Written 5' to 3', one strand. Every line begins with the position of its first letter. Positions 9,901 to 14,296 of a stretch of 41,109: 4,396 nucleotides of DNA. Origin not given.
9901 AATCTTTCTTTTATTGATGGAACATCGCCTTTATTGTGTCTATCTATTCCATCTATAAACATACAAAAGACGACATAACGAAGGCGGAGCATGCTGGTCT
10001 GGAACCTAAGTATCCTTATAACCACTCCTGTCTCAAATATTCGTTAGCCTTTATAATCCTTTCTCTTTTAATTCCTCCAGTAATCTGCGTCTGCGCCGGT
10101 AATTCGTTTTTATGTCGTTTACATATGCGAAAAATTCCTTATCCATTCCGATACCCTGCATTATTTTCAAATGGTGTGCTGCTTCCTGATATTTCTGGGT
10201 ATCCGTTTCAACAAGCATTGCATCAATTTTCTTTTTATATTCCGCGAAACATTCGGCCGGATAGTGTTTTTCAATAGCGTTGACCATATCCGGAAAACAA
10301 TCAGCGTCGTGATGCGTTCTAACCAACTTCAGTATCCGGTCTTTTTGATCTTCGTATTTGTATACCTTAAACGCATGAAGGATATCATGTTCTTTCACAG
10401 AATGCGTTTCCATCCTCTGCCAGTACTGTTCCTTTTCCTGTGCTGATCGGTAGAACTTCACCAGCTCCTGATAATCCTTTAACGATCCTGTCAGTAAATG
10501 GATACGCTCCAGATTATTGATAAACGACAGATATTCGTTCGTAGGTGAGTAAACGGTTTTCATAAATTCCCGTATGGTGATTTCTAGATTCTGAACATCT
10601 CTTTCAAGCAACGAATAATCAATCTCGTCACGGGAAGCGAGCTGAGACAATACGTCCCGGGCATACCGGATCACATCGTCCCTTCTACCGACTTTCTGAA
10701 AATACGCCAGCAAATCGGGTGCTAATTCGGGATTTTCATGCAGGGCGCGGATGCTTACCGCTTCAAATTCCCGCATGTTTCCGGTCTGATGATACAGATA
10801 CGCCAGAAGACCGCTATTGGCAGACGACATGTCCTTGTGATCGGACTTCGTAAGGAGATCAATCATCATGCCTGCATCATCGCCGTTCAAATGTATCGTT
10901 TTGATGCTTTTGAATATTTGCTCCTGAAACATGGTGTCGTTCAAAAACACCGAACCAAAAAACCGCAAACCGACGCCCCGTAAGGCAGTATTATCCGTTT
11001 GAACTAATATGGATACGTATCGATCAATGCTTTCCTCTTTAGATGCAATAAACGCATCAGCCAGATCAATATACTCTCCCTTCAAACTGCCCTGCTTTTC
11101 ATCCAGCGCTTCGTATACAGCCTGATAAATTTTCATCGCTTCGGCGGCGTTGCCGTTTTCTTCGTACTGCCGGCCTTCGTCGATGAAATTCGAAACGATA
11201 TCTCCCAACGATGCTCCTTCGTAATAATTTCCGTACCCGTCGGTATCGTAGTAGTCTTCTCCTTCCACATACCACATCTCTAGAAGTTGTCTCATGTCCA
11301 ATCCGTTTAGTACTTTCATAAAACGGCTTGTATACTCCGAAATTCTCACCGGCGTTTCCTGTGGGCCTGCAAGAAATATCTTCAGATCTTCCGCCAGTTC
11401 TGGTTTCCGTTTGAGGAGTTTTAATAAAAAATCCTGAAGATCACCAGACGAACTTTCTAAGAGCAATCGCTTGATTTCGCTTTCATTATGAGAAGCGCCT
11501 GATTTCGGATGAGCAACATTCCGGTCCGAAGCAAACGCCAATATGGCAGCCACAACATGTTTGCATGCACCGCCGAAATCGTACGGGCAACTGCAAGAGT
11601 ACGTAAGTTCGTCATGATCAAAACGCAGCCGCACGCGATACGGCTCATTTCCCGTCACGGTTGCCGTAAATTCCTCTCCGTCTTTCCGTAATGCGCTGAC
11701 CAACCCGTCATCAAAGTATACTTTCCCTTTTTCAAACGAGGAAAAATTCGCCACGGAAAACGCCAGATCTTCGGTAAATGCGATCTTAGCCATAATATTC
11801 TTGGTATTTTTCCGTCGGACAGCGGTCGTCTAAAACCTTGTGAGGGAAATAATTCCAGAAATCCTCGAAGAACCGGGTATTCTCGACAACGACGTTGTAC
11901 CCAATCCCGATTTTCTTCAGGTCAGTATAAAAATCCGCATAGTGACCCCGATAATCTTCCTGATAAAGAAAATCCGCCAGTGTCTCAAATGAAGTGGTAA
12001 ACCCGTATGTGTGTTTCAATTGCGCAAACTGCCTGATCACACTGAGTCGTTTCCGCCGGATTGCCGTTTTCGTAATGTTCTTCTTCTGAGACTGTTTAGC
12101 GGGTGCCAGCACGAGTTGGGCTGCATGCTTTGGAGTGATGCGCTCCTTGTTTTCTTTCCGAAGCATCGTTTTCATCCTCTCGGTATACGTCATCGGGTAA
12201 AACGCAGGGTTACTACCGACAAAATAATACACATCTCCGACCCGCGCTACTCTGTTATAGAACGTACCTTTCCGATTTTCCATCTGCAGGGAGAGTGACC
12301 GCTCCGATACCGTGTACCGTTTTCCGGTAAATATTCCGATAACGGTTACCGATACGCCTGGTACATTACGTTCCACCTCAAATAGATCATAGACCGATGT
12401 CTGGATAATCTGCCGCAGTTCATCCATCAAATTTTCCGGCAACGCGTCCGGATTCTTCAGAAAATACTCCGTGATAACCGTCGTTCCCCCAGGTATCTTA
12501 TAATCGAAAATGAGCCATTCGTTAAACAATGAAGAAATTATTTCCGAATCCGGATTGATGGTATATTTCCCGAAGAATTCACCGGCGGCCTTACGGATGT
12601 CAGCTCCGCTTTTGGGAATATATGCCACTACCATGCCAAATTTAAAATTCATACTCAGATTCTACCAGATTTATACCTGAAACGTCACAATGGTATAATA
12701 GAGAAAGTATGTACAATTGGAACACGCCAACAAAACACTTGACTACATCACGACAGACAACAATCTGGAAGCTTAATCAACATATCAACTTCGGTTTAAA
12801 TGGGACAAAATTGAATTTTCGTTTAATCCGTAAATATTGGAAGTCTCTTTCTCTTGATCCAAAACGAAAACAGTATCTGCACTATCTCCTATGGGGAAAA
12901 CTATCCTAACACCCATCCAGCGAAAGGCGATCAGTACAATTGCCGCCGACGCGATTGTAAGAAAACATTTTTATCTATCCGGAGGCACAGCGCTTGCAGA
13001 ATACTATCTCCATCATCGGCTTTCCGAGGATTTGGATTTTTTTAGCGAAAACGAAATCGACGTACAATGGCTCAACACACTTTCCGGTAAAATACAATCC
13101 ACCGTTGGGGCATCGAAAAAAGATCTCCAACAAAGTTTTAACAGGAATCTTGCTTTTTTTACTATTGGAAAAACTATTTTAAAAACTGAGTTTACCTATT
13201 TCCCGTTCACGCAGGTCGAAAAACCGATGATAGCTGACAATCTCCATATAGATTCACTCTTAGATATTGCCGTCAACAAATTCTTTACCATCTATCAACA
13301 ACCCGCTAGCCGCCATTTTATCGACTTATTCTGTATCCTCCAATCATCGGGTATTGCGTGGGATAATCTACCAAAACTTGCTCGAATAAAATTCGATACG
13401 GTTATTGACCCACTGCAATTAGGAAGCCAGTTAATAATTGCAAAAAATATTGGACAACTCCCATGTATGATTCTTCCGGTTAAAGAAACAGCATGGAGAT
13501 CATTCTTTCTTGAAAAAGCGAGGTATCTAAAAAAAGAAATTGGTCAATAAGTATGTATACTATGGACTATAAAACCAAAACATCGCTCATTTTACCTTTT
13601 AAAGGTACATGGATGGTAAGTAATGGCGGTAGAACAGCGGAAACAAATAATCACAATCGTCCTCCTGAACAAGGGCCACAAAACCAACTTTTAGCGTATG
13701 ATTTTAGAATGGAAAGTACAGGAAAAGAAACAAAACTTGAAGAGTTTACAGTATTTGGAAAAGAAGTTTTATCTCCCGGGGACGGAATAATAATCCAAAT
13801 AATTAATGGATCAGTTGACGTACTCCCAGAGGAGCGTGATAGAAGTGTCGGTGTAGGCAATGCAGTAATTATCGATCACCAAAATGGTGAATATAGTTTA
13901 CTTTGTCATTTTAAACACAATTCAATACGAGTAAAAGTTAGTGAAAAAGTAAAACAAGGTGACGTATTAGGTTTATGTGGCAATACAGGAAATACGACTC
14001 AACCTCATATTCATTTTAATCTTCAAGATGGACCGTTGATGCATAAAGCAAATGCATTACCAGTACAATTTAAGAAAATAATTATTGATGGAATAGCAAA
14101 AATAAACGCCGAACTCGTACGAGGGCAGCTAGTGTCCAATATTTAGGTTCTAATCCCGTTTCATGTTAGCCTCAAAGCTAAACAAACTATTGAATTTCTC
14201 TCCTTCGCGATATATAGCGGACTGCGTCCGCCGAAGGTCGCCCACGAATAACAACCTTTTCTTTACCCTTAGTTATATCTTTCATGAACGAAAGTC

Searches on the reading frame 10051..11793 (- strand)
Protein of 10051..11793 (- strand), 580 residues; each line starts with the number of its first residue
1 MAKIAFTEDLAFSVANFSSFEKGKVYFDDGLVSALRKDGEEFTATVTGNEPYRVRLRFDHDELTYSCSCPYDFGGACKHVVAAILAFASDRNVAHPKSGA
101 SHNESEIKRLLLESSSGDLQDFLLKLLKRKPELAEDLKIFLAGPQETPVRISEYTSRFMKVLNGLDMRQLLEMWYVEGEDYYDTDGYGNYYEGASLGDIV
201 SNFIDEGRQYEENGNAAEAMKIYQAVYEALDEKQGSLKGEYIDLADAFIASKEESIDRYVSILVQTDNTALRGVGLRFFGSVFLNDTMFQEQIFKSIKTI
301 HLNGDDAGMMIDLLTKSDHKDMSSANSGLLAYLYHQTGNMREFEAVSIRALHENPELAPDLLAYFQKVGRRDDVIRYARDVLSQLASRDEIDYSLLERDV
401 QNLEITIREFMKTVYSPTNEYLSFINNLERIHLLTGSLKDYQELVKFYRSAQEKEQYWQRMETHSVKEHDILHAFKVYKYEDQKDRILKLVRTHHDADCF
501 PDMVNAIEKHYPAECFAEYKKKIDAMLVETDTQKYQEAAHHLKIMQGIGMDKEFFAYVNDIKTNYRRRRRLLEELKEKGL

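Call 12: search_protein_families(library=pfam, proteins=[window:10051-11793:-], max_evalue=0.001)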
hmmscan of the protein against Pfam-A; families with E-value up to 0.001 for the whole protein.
window:10051-11793:- (580 aa): 1 family
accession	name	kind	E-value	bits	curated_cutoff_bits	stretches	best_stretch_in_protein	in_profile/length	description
PF04434.22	SWIM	-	4.2e-07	29.8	19.6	1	52-86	1-36/38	SWIM zinc finger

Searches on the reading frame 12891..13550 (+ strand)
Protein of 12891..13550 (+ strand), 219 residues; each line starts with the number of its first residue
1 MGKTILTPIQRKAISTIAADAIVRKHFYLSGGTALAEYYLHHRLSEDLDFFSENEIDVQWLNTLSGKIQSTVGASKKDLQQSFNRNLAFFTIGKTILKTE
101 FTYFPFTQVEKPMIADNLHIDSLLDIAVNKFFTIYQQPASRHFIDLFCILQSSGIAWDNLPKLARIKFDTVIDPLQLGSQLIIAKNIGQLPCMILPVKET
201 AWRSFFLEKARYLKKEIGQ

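Call 13: search_protein_families(library=pfam, proteins=[window:12891-13550:+], max_evalue=0.001)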
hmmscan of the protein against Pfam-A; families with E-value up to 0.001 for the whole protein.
window:12891-13550:+ (219 aa): 1 family
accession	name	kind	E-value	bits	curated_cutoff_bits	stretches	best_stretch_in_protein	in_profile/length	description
PF08843.17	AbiEii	-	2.1e-13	51.2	22.5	1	20-171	8-189/238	Nucleotidyl transferase AbiEii toxin, Type IV TA system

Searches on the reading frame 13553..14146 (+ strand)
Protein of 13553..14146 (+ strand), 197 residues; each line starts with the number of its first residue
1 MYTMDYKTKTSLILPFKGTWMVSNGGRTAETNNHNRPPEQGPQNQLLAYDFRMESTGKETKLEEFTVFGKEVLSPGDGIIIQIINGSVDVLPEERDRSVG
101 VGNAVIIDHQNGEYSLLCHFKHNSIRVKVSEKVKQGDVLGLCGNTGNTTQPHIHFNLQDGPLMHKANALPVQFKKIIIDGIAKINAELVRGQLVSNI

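Call 13: search_protein_families(library=pfam, proteins=[window:13553-14146:+], max_evalue=0.001)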
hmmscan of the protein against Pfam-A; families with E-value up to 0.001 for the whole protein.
window:13553-14146:+ (197 aa): 1 family
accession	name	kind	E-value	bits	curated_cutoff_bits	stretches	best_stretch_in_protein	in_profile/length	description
PF01551.29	Peptidase_M23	-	1.7e-16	60.6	28.7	1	69-158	13-88/96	Peptidase family M23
